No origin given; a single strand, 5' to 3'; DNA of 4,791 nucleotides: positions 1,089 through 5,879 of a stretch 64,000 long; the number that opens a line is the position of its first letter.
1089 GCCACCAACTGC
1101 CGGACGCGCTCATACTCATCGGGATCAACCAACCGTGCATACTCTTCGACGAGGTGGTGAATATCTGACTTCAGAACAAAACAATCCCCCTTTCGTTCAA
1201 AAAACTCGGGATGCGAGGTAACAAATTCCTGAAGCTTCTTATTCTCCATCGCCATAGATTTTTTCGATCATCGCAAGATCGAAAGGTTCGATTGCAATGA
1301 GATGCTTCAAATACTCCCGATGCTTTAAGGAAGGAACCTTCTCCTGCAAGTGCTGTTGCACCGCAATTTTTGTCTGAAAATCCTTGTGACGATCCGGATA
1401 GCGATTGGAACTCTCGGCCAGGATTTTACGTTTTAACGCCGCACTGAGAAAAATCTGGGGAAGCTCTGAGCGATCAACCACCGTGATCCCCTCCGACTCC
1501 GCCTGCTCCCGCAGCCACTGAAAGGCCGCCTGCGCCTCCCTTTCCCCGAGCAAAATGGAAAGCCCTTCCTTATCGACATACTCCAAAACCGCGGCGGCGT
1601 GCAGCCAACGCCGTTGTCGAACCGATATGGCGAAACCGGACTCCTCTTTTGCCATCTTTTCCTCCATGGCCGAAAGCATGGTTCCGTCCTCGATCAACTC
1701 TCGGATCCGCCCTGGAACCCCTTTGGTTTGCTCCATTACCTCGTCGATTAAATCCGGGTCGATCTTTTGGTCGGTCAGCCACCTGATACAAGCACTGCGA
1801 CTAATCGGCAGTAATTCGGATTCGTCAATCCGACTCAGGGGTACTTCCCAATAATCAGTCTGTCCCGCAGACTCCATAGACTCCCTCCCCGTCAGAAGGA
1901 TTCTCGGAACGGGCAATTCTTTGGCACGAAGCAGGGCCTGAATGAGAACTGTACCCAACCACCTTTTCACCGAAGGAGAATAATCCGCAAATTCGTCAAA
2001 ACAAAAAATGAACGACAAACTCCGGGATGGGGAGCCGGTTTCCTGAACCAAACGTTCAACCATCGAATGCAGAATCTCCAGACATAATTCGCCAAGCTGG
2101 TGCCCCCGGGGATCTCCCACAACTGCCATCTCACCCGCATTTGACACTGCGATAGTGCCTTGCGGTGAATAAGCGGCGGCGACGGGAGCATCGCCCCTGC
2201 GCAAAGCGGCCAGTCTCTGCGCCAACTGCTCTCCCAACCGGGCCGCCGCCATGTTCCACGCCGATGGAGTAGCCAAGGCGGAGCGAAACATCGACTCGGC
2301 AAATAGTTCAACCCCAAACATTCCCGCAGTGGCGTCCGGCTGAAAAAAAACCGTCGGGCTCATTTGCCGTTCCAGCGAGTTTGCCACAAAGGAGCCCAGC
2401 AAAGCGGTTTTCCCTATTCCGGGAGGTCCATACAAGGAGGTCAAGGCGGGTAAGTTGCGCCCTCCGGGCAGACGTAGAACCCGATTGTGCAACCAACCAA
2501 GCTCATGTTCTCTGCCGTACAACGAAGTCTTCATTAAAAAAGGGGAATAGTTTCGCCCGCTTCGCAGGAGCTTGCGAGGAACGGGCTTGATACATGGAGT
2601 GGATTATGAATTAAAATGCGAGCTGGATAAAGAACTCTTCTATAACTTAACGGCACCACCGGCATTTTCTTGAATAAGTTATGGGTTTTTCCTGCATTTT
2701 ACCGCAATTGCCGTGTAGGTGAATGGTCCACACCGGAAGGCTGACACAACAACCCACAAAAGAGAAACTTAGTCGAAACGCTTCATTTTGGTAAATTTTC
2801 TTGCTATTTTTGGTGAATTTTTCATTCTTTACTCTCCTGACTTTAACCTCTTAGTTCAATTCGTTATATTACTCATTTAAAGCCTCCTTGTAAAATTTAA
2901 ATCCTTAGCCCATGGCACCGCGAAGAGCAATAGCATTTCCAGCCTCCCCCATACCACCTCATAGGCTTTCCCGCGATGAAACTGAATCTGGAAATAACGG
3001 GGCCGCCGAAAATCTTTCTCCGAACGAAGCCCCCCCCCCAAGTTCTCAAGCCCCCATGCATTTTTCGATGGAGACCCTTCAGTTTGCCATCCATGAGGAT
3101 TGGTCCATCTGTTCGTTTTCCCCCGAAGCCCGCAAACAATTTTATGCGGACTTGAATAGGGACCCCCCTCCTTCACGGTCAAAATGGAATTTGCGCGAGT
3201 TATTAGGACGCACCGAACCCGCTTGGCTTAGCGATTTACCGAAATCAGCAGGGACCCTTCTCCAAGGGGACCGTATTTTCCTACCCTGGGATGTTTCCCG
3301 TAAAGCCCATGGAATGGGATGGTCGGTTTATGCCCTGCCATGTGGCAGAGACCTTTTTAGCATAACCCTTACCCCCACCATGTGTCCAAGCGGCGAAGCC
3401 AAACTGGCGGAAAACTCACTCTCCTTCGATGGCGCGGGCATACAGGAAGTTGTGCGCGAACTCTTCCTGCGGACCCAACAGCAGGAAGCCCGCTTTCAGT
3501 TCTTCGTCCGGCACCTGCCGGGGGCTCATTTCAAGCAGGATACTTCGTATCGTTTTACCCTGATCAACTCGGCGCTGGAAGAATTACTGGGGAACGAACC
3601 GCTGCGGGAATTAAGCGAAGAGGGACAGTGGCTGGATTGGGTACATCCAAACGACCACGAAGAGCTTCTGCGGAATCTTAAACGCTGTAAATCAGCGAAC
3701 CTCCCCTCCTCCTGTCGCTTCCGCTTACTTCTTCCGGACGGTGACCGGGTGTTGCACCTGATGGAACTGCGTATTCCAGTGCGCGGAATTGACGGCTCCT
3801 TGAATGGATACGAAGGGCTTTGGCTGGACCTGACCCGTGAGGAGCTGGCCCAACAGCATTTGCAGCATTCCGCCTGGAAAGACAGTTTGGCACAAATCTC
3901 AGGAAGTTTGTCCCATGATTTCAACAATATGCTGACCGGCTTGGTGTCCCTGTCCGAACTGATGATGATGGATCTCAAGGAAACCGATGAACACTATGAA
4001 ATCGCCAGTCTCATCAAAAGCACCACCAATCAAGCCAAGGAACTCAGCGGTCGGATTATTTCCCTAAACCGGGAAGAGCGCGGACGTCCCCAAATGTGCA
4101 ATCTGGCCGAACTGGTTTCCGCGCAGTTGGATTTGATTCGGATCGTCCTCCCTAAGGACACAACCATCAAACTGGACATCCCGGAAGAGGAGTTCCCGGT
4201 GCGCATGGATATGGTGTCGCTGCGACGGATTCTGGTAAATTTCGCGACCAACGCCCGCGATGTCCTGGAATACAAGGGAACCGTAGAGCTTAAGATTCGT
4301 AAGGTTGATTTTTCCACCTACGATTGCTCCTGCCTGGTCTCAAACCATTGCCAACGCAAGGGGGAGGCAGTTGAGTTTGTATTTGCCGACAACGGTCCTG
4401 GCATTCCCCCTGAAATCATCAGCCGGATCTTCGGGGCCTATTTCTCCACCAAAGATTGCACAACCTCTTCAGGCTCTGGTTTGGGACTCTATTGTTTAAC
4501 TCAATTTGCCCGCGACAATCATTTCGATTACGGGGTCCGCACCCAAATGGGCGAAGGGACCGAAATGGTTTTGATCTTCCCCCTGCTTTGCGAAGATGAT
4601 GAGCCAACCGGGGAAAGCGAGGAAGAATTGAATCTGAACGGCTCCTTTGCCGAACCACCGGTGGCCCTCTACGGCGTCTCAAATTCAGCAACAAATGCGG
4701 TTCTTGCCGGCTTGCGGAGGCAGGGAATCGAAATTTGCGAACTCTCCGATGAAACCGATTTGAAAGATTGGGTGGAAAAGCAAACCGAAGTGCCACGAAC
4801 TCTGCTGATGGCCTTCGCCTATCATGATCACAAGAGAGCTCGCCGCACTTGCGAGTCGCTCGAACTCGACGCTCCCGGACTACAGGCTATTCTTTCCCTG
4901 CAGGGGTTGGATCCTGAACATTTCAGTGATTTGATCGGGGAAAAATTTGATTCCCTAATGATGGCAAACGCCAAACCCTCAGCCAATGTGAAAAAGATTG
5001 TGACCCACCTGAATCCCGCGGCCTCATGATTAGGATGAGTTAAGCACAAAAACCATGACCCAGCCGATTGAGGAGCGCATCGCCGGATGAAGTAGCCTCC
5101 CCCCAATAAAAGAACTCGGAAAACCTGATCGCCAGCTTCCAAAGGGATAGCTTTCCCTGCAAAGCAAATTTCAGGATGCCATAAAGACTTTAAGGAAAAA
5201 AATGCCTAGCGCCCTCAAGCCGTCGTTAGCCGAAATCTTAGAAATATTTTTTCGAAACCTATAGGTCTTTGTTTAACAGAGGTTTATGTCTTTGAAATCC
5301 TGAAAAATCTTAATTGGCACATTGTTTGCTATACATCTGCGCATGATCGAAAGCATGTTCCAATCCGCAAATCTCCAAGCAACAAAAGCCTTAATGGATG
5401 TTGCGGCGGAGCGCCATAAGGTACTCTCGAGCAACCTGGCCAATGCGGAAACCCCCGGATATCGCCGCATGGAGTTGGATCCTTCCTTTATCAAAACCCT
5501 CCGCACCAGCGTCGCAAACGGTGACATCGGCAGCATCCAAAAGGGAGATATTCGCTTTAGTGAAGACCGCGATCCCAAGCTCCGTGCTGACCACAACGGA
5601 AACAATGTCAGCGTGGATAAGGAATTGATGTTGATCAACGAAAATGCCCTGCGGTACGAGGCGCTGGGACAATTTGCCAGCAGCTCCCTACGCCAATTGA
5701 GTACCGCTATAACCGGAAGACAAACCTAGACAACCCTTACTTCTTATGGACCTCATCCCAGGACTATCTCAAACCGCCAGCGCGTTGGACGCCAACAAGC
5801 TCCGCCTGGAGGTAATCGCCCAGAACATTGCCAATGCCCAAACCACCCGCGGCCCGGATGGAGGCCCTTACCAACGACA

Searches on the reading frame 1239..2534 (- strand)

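Call 77: search_protein_families(library=pfam, proteins=[window:1239-2534:-], max_evalue=0.01)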
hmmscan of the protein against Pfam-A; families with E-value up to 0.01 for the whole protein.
window:1239-2534:- (431 aa): 3 families
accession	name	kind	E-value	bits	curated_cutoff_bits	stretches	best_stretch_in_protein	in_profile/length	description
PF13191.12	AAA_16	-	1.8e-08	35.5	32.6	1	5-187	2-146/167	AAA ATPase domain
PF01637.24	ATPase_2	-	0.0038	17.5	33.2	1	29-67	20-57/225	ATPase domain predominantly from Archaea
PF24883.2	NPHP3_N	-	0.0053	17.4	24.8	0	31-64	24-56/164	Nephrocystin 3, N-terminal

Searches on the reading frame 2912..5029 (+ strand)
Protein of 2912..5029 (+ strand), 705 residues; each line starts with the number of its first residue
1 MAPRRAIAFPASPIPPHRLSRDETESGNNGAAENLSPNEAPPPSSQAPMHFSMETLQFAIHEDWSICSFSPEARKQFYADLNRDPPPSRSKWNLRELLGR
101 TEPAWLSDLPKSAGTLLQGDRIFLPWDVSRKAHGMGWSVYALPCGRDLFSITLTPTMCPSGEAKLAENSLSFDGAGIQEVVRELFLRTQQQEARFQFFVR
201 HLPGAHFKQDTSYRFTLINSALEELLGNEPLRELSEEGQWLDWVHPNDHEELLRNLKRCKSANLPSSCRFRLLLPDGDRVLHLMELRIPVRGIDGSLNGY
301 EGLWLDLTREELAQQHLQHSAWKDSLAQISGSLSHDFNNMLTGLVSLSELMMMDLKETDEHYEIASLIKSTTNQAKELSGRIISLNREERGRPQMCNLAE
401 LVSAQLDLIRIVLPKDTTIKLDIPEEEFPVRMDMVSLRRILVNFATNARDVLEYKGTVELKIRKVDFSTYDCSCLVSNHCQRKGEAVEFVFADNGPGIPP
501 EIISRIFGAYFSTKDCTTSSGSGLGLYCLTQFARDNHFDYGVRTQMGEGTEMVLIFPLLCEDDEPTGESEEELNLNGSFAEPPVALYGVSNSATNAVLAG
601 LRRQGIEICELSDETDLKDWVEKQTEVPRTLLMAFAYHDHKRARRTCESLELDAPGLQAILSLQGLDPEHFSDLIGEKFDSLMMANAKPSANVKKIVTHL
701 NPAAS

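Call 77: search_protein_families(library=pfam, proteins=[window:2912-5029:+], max_evalue=0.01)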
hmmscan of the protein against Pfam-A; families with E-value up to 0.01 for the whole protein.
window:2912-5029:+ (705 aa): 4 families
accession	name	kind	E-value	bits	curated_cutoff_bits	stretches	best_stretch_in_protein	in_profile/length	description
PF02518.31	HATPase_c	-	2.6e-14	54.1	26.4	1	433-558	2-109/111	Histidine kinase-, DNA gyrase B-, and HSP90-like ATPase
PF08447.18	PAS_3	-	4.1e-05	24.2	25.6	1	218-278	4-64/89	PAS fold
PF00512.31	HisKA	-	0.00019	21.9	26.9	1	328-390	4-65/66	His Kinase A (phospho-acceptor) domain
PF08448.16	PAS_4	-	0.0037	17.9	23.1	1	205-310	7-108/110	PAS fold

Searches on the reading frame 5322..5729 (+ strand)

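Call 77: search_protein_families(library=pfam, proteins=[window:5322-5729:+], max_evalue=0.01)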
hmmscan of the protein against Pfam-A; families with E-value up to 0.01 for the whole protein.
window:5322-5729:+ (135 aa): 1 family
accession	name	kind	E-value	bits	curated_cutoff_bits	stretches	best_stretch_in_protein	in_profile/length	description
PF00460.25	Flg_bb_rod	-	2.4e-05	24.7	20.7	1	29-48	12-31/31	Flagella basal body rod protein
